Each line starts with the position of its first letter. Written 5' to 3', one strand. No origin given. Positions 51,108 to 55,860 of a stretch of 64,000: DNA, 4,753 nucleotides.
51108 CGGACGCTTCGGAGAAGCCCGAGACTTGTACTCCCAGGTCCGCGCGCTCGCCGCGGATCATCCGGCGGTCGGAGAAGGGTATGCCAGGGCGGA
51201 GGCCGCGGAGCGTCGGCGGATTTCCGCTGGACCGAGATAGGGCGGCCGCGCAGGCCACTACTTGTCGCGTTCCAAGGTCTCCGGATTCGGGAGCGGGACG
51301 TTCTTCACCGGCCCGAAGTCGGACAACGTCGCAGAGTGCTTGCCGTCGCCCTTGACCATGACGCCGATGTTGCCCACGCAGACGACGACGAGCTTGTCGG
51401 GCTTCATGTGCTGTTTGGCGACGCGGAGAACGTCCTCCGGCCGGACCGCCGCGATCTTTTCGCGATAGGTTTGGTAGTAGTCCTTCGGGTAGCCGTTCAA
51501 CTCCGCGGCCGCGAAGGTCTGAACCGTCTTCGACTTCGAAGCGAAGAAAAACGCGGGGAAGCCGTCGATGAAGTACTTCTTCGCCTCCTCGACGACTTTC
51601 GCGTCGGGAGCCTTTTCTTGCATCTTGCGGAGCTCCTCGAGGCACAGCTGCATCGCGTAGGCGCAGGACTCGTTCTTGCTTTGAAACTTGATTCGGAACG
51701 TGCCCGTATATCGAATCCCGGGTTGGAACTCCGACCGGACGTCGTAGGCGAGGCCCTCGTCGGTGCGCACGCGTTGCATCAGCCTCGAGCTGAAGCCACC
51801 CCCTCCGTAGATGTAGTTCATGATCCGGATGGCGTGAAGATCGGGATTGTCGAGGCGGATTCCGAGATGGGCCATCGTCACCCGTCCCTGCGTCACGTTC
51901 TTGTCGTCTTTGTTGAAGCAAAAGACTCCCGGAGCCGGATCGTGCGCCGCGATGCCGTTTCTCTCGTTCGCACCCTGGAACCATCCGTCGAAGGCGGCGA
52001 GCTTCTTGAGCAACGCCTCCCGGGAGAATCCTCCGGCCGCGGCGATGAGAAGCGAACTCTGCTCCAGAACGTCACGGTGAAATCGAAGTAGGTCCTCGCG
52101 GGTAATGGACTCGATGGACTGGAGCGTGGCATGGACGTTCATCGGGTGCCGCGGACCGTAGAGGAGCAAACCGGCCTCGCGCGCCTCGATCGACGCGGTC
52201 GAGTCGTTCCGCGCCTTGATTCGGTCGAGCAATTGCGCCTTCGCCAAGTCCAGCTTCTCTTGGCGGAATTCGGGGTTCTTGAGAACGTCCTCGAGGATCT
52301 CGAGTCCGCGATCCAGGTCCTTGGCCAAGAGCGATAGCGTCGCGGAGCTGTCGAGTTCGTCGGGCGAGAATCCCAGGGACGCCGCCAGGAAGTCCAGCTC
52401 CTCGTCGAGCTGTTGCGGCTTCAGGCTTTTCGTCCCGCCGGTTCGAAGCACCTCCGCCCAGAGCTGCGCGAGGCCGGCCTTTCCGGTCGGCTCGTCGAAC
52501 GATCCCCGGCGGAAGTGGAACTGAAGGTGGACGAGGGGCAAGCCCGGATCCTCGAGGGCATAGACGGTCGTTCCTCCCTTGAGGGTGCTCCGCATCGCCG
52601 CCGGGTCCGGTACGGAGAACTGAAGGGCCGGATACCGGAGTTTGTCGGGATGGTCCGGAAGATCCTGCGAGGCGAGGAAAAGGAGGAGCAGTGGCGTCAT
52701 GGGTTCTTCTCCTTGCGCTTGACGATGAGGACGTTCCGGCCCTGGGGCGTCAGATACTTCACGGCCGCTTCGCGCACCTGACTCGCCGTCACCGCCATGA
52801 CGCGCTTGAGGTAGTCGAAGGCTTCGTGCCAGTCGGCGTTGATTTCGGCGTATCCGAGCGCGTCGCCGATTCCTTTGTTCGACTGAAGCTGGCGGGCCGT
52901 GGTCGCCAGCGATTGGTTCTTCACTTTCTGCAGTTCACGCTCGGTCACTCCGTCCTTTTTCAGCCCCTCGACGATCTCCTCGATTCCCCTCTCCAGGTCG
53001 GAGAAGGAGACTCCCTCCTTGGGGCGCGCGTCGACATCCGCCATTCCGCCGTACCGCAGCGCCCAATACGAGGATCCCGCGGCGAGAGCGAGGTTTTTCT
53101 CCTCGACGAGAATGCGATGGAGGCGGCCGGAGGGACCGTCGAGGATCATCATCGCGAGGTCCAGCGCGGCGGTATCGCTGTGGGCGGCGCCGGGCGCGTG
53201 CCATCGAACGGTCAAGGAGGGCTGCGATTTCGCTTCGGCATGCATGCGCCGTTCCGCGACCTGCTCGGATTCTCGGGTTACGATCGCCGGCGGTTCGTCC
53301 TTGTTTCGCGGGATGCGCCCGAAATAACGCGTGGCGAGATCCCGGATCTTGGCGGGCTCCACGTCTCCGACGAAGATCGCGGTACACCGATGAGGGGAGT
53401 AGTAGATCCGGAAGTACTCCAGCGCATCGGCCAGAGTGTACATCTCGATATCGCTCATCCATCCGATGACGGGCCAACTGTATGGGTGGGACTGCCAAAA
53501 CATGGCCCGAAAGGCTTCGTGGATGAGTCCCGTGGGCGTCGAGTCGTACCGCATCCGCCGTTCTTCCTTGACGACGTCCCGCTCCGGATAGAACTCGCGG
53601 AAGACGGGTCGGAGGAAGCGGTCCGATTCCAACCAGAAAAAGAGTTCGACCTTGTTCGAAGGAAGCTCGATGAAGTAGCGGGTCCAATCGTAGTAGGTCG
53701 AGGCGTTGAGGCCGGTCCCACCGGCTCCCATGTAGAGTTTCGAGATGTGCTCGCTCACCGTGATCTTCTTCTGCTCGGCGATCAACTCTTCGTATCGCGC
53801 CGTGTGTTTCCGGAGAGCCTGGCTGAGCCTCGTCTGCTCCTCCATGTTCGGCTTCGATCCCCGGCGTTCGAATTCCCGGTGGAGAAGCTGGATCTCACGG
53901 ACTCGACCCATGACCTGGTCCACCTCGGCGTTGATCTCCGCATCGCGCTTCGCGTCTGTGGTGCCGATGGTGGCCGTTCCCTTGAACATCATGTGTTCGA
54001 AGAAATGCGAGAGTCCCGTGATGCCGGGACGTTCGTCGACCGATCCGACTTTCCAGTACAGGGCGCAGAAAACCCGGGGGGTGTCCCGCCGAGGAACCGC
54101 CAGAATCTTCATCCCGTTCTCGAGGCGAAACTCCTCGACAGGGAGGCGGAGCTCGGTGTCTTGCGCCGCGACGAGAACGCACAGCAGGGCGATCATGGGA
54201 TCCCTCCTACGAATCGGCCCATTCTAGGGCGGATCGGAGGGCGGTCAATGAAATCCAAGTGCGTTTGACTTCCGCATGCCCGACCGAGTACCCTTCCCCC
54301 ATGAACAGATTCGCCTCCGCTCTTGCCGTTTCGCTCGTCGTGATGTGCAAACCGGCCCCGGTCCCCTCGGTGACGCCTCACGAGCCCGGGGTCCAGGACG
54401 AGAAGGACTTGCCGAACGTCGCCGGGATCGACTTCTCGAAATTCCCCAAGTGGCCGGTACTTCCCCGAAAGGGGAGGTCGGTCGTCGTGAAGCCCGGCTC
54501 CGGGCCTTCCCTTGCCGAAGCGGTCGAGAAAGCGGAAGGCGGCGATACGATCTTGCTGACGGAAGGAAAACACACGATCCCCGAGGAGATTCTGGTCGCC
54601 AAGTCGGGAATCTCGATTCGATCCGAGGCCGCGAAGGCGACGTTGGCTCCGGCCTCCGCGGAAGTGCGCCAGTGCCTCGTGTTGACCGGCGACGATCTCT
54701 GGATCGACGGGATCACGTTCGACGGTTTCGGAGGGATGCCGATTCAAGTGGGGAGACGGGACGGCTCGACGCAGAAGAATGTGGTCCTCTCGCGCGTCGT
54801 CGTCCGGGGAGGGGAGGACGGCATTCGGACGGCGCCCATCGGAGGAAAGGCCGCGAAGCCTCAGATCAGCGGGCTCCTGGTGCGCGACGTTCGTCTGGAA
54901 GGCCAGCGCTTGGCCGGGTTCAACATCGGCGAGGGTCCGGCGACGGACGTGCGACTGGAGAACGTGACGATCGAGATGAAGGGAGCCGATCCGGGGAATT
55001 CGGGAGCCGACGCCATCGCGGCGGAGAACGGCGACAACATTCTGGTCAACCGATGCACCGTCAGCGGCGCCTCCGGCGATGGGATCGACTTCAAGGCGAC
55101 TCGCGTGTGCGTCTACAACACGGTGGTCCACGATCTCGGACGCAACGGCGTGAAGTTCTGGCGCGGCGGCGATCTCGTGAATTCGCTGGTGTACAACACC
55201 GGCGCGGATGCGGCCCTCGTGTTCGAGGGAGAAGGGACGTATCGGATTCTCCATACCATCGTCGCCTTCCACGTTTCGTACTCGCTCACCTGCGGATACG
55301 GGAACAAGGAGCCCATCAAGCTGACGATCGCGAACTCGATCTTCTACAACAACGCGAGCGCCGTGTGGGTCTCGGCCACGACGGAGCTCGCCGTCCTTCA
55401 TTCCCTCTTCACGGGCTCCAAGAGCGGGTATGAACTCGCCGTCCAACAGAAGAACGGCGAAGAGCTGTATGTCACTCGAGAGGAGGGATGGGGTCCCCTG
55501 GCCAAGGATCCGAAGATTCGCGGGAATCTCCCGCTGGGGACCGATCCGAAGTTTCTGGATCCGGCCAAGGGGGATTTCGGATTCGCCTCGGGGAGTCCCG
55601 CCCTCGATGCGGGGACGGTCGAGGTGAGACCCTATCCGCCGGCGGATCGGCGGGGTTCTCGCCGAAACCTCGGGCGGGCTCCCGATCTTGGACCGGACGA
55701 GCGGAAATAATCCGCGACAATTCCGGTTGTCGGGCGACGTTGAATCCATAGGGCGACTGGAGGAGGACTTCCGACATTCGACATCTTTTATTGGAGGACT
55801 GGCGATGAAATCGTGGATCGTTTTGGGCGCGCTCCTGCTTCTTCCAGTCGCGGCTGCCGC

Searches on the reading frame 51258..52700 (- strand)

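Call 50: search_protein_families(library=pfam, proteins=[window:51258-52700:-], max_evalue=0.001)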
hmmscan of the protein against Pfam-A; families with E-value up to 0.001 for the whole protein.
window:51258-52700:- (480 aa): 2 families
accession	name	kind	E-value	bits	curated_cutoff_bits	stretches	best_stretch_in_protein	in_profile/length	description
PF05193.26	Peptidase_M16_C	-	2.7e-23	83.2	23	1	198-375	1-179/181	Peptidase M16 inactive domain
PF00675.25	Peptidase_M16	-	3.4e-07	30.7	22.3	1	57-168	13-123/149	Insulinase (Peptidase family M16)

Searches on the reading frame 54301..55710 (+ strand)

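Call 50: search_protein_families(library=pfam, proteins=[window:54301-55710:+], max_evalue=0.001)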
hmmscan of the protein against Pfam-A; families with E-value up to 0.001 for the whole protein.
window:54301-55710:+ (469 aa): 2 families
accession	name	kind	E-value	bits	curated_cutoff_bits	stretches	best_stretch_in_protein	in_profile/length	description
PF13229.12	Beta_helix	-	1.4e-09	38.2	25.9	1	192-312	34-149/158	Right handed beta helix region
PF12708.12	Pect-lyase_RHGA_epim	-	1.2e-05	25.6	27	1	214-286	124-192/213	Rhamnogalacturonase A/epimerase, pectate lyase-like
